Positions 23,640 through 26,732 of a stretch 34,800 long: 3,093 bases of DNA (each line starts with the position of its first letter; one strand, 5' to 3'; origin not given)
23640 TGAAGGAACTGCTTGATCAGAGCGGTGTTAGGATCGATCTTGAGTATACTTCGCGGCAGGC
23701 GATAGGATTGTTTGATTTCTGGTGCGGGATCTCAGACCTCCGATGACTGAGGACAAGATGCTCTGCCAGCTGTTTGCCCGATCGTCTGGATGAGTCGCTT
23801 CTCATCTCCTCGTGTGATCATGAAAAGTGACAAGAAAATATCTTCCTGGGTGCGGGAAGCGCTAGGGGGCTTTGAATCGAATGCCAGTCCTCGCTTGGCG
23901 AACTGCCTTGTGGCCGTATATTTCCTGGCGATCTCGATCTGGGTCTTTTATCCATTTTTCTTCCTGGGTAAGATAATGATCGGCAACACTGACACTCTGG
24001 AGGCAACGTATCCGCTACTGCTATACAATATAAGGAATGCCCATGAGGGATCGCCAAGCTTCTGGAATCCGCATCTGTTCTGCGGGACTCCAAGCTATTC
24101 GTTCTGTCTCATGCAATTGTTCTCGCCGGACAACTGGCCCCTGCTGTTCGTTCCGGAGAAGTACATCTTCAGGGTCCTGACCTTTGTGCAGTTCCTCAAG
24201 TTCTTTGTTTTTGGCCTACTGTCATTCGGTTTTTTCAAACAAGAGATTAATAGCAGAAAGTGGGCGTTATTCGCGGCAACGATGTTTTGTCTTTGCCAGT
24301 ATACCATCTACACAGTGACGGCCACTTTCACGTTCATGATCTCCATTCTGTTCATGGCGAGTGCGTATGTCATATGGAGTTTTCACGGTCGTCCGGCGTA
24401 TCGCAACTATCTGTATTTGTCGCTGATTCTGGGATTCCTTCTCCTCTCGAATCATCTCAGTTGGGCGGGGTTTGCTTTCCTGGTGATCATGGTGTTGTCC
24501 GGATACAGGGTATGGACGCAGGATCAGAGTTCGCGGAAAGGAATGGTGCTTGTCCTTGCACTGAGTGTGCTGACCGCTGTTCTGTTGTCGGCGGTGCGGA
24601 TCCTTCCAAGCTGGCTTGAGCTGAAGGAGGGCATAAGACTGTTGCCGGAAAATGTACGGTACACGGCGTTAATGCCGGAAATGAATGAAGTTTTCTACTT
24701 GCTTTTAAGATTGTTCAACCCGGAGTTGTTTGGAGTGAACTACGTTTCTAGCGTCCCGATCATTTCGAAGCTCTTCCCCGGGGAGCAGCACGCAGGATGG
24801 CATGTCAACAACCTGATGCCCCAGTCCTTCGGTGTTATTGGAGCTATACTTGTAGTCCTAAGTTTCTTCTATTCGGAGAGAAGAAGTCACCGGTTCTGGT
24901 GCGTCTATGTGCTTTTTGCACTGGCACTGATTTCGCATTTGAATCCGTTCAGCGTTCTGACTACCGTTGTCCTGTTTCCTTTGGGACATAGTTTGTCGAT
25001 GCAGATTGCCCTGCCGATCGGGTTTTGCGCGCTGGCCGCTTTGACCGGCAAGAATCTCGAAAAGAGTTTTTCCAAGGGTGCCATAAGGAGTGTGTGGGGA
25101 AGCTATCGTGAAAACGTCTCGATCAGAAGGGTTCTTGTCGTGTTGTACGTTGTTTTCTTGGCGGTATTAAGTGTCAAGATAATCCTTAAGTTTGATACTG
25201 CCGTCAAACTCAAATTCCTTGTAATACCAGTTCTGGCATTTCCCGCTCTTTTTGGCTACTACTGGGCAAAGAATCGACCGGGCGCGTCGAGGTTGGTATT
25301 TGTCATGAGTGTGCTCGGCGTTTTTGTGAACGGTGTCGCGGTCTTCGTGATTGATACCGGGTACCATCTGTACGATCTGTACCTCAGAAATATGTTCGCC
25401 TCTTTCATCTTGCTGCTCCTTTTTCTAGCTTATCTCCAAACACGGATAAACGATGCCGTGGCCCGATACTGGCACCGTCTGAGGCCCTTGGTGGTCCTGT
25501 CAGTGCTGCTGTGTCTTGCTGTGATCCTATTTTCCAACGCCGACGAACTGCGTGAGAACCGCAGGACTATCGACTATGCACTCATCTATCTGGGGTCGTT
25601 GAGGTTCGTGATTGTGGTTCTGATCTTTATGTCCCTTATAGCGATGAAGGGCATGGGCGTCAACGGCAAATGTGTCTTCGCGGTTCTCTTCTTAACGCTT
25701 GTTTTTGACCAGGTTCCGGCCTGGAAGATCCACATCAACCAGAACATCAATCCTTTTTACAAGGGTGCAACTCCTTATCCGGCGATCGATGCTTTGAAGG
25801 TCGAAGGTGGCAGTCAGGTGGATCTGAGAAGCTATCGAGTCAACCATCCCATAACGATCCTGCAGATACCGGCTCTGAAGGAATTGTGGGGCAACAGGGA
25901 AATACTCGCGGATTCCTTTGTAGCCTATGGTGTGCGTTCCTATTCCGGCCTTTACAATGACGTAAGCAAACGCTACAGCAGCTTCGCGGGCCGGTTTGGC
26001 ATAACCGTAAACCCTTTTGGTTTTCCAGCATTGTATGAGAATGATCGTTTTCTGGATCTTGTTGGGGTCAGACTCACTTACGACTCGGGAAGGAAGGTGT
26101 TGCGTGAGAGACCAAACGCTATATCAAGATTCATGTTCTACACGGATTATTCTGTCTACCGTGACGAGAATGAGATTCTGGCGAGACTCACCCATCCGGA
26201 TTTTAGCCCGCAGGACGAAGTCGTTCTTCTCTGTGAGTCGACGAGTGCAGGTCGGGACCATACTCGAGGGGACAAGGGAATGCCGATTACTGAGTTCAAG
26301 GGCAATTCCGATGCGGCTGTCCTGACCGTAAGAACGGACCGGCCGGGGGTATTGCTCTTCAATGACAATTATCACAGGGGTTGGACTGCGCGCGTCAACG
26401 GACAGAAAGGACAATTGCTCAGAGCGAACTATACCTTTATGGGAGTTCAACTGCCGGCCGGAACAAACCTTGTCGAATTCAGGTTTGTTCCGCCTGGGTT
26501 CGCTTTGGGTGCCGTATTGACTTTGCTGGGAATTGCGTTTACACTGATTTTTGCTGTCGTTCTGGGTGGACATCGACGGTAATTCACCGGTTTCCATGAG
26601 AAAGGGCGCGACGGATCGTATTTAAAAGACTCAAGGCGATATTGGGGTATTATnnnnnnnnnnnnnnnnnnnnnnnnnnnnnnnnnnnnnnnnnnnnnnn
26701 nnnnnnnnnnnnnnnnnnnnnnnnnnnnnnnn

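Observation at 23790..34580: One GtrB-like GT2 bracketed by two giant YfhO-like GT-C paralogs, with no GtrA-type flippase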

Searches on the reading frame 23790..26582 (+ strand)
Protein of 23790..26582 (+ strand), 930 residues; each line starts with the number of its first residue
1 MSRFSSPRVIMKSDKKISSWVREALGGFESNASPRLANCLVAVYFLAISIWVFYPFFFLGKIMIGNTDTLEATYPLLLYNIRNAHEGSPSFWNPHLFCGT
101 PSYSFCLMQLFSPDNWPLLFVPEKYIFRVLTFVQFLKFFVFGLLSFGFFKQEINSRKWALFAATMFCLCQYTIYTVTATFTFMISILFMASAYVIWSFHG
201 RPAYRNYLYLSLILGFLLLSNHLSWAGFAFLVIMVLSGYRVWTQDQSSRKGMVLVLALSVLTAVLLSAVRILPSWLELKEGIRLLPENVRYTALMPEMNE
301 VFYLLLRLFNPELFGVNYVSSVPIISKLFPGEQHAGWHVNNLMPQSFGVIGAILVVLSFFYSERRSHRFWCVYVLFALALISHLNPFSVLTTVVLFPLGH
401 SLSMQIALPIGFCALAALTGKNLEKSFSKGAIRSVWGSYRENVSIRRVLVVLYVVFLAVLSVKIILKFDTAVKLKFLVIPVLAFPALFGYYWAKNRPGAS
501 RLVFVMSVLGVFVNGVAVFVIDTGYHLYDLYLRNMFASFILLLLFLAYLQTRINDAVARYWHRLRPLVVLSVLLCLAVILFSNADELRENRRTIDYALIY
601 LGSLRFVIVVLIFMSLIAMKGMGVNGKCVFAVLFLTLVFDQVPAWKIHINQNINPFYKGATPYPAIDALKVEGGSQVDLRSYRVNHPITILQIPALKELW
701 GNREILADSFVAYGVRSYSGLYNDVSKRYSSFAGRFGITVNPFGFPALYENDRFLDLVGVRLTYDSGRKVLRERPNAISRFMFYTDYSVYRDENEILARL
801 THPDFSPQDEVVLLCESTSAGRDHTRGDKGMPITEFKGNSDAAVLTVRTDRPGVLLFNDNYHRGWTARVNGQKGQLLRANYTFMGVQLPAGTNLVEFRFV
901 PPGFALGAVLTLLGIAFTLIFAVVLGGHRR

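Call 4: search_protein_families(library=pfam, proteins=[window:23790-26582:+], max_evalue=0.01)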
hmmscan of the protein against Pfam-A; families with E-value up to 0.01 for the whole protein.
window:23790-26582:+ (930 aa): 1 family
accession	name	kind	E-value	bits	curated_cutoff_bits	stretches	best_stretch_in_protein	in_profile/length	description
PF09586.16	YfhO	-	1.1e-15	57.5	28.5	2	845-911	768-835/835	Bacterial membrane protein YfhO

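Call 5: search_protein_families(library=ncbifam, proteins=[window:23790-26582:+], max_evalue=0.01)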
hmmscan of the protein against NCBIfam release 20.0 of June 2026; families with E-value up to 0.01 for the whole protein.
window:23790-26582:+ (930 aa): 2 families
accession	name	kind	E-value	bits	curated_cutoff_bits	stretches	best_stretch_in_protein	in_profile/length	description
NF047590.1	GlcsyltransPgfM2Strep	equivalog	1.3e-05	23.6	1500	1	860-919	815-874/884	glycosyltransferase PgfM2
NF047589.1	GlcsyltransPgfM1Strep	equivalog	7.7e-05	20.9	1400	1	830-920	860-949/955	glycosyltransferase PgfM1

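Call 7: search_protein_families(library=pfam, proteins=[window:23790-26582:+], max_evalue=10)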
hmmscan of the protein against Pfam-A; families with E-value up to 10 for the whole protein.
window:23790-26582:+ (930 aa): 1 family
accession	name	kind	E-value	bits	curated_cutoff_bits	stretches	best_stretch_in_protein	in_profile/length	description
PF09586.16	YfhO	-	1.1e-15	57.5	28.5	2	845-911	768-835/835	Bacterial membrane protein YfhO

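Call 8: search_solved_structures(query=window:23790-26582:+, max_evalue=10)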
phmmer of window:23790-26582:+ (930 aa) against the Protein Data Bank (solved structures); distinct sequences matched with E-value up to 10: 2.
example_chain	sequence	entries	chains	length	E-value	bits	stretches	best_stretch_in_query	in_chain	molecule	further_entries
9s9j_A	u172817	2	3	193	0.24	12.7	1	440-518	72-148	Cell division protein CdvB, Vps2 like protein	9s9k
6mk6_A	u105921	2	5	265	2.9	9.1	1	817-863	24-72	Beta-lactamase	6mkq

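Call 11: find_homologous_proteins(query=window:23790-26582:+)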
Query window:23790-26582:+ (930 aa): 17 proteins with E <= 0.001 among 8000 candidates.
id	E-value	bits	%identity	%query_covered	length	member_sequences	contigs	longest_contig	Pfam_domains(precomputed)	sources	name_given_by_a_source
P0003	0.0e+0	2102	100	100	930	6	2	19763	PF09586.17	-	-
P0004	1.6e-50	190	31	35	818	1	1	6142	PF09586.17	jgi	jgi:hypothetical protein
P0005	1.5e-11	61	26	23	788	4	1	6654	PF09586.17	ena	-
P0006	5.5e-11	60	31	15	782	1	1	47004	PF09586.17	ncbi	-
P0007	8.1e-8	49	38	8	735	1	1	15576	PF09586.17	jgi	jgi:hypothetical protein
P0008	8.6e-8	49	37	11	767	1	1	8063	PF09586.17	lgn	-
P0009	6.3e-7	46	46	5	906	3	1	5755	PF09586.17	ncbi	-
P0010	1.0e-6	45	29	10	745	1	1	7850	PF09586.17,PF09852.16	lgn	-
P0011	2.4e-6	44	25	33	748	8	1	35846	PF09586.17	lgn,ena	-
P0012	2.0e-5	41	24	18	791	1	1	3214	PF09586.17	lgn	-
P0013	1.1e-4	39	33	8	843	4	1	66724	PF09586.17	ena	-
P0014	1.3e-4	39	26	15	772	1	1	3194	PF09586.17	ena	-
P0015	1.7e-4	38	29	17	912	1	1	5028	PF09586.17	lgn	-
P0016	3.9e-4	37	24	21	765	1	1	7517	PF09586.17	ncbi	-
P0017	6.7e-4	36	23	21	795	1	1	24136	PF09586.17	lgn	-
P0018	7.7e-4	36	22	26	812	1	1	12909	PF09586.17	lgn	-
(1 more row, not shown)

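Call 23: find_encoding_contigs(protein=P0004, flank=10000, max_places=6)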
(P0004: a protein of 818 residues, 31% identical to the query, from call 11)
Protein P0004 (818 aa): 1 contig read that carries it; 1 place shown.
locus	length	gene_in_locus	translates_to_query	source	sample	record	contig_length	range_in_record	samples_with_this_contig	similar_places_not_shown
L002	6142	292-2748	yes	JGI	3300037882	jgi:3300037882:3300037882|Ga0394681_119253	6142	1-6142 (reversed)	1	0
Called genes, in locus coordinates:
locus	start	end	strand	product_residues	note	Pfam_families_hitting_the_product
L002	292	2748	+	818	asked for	PF09586:YfhO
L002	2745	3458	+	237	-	PF00535:Glycos_transf_2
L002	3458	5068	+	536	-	PF13231:PMT_2 (weak)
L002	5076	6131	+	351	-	PF13480:Acetyltransf_6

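Call 33: predict_structure(alignment_id=A1)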
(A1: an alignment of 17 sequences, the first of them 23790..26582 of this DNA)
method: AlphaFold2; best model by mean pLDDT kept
length: 930 residues; sequences in the alignment: 17
mean_pLDDT: 66.7   pTM: 0.73
mean pLDDT of the five models: 66.7, 63.2, 61.8, 61.2, 59.5
residues with pLDDT >= 90: 145; 70-90: 319; 50-70: 167; < 50: 299
segments of 3 or more residues with pLDDT < 50: 1-14, 25-34, 284-303, 313-344, 397-401, 431-559, 561-567, 569-598, 658-661, 674-676, 686-703, 740-747, 817-826
pLDDT, mean of each block of 10 residues (from residue 1): 36 50 47 52 68 59 55 77 82 85 68 86 81 83 91 89 85 70 87 89 91 93 78 89 86 94 94 83 48 36 55 44 38 33 59 82 81 80 52 50 67 90 76 42 44 42 36 35 42 46 44 38 36 40 45 46 47 44 40 46 64 71 75 79 64 49 63 60 55 42 59 73 72 72 47 88 74 84 86 89 87 65 48 65 87 90 92 92 92 92 92 96 83
secondary structure, 60 per line:
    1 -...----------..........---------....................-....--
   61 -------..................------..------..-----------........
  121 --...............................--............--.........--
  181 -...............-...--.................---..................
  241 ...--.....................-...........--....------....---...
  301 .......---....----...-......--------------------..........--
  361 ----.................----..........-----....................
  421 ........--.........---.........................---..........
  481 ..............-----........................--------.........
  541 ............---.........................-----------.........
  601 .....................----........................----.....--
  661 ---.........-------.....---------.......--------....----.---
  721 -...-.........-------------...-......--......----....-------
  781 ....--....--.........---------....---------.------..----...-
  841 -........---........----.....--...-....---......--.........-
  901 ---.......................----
elements in order (helices of 4 or more, strands of 3 or more residues): H15-24 H34-53 H55-58 H68-85 H113-120 H123-153 H156-167 H170-178 H182-196 H203-219 H223-243 H246-266 H268-278 H291-294 H298-307 H311-314 H323-328 H349-358 H365-381 H386-395 H401-428 H431-439 H443-467 H471-494 H500-523 H532-552 H556-580 H592-621 H626-649 H654-658 H664-672 E680-684 H694-700 H709-712 H727-734 H752-757 E760-765 E770-773 E781-784 E787-790 H793-801 E811-814 E837-839 E842-849 E853-860 E865-869 E872-874 E876-879 E883-888 E891-899 H904-926

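Call 38: fold_search(model_id=the predicted structure, library=pdb)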
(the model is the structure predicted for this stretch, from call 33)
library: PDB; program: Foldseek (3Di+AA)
matches with E <= 10: 330; with E <= 0.001: 4
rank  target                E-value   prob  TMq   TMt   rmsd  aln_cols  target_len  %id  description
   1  6w98_A                2.9e-04  1.00  0.26  0.19   6.6       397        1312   13  Single-Particle Cryo-EM Structure of Arabinofuranosyltransferase AftD from Mycobacteria (released 2020-05-13)
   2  9n9j_I                5.8e-04  1.00  0.21  0.27  17.4       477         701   13  Structure of a GRP94 folding intermediate engaged with a CCDC134- and FKBP11-bound secretory translocon (released 2025-11-19)
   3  6wby                  8.8e-04  1.00  0.26  0.20   7.6       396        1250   13  Single-Particle Cryo-EM Structure of Arabinofuranosyltransferase AftD from Mycobacteria, Mutant R1389S Class 2 (released 2020-05-13)
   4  8age_A                1.0e-03  1.00  0.25  0.35  14.5       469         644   13  Structure of yeast oligosaccharylransferase complex with acceptor peptide bound (released 2022-12-07)
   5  6s7t_A                1.4e-03  1.00  0.21  0.27  16.3       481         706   14  Cryo-EM structure of human oligosaccharyltransferase complex OST-B (released 2019-12-18)
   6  8b6l_I                1.6e-03  1.00  0.23  0.29  16.6       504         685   13  Subtomogram average of the human Sec61-TRAP-OSTA-translocon (released 2022-12-07)
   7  6ezn_F                2.2e-03  1.00  0.26  0.35  15.1       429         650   14  Cryo-EM structure of the yeast oligosaccharyltransferase (OST) complex (released 2018-01-17)
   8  8agb_A                2.8e-03  1.00  0.26  0.36  15.9       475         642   13  Structure of yeast oligosaccharylransferase complex with lipid-linked oligosaccharide bound (released 2022-12-07)
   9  8agc_A                3.8e-03  1.00  0.21  0.27  17.1       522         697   14  Structure of yeast oligosaccharylransferase complex with lipid-linked oligosaccharide and non-acceptor peptide bound (released 2022-12-07)
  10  8pn9_A                4.6e-03  1.00  0.21  0.27  15.6       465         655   13  Structure of human oligosaccharyltransferase OST-A complex bound to NGI-1 (released 2024-05-08)
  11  7bvc_A                1.3e-02  0.92  0.25  0.22  23.6       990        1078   10  Cryo-EM structure of Mycobacterium smegmatis arabinosyltransferase EmbA-EmbB-AcpM2 in complex with ethambutol (released 2020-04-29)
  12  7bve_A                1.5e-02  0.95  0.24  0.22  20.3       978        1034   10  Cryo-EM structure of Mycobacterium smegmatis arabinosyltransferase EmbC2-AcpM2 in complex with ethambutol (released 2020-04-29)
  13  9i5k_A                1.6e-02  1.00  0.22  0.37  17.4       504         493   11  Structure of the Chaetomium thermophilum Pmt4 homodimer (C2 symmetry) (released 2025-12-24)
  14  5f15                  1.7e-02  0.93  0.17  0.26  21.7       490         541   12  Crystal Structure of ArnT from Cupriavidus metallidurans bound to Undecaprenyl phosphate (released 2016-02-17)
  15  6wbx                  1.9e-02  1.00  0.24  0.18  12.7       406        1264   14  Single-Particle Cryo-EM Structure of Arabinofuranosyltransferase AftD from Mycobacteria, Mutant R1389S Class 1 (released 2020-05-13)
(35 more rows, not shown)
